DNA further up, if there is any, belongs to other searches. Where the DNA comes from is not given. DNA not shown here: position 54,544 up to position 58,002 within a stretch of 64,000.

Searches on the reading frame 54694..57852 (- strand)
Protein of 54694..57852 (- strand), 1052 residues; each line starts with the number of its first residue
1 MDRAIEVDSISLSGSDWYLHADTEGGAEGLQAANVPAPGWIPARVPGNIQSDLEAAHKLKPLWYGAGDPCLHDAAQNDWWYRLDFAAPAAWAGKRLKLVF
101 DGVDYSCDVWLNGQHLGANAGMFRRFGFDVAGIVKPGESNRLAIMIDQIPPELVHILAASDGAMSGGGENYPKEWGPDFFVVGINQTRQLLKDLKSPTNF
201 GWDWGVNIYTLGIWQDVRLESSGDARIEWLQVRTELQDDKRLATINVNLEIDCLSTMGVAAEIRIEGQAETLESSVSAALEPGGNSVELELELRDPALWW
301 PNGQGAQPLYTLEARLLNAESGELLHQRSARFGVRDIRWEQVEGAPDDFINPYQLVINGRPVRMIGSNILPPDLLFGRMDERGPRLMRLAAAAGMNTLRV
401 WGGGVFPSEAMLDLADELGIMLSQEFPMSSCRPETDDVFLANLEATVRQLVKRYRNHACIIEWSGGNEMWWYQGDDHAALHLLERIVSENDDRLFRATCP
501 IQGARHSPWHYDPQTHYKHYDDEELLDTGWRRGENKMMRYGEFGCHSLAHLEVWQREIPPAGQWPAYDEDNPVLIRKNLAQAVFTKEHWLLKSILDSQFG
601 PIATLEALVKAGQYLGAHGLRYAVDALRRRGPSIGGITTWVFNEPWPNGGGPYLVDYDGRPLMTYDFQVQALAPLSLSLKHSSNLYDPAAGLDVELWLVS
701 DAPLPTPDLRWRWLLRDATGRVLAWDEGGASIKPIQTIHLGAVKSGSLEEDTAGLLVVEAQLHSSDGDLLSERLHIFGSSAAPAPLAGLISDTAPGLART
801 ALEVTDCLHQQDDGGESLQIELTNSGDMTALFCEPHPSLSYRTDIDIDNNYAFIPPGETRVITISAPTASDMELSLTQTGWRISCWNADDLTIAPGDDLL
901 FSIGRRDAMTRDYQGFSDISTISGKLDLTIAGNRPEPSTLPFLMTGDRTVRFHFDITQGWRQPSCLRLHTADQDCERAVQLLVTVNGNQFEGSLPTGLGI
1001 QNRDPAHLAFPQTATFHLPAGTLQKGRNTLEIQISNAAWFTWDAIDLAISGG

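Call 87: search_protein_families(library=pfam, proteins=[window:54694-57852:-], max_evalue=0.00001)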
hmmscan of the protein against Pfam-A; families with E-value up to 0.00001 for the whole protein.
window:54694-57852:- (1052 aa): 4 families
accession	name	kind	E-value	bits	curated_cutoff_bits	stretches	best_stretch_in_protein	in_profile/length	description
PF22666.2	Glyco_hydro_2_N2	-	2.6e-29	102.9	27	1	34-215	10-167/167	Glycosyl hydrolase 2 galactose-binding domain-like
PF02837.24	Glyco_hydro_2_N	-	6.5e-12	46.1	28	1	77-146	65-133/169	Glycosyl hydrolases family 2, sugar binding domain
PF00703.27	Glyco_hydro_2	-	9.8e-12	46.1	23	1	225-335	1-109/109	Glycosyl hydrolases family 2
PF14683.12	CBM-like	-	7.5e-07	29.6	27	1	891-1047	25-160/160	Polysaccharide lyase family 4, domain III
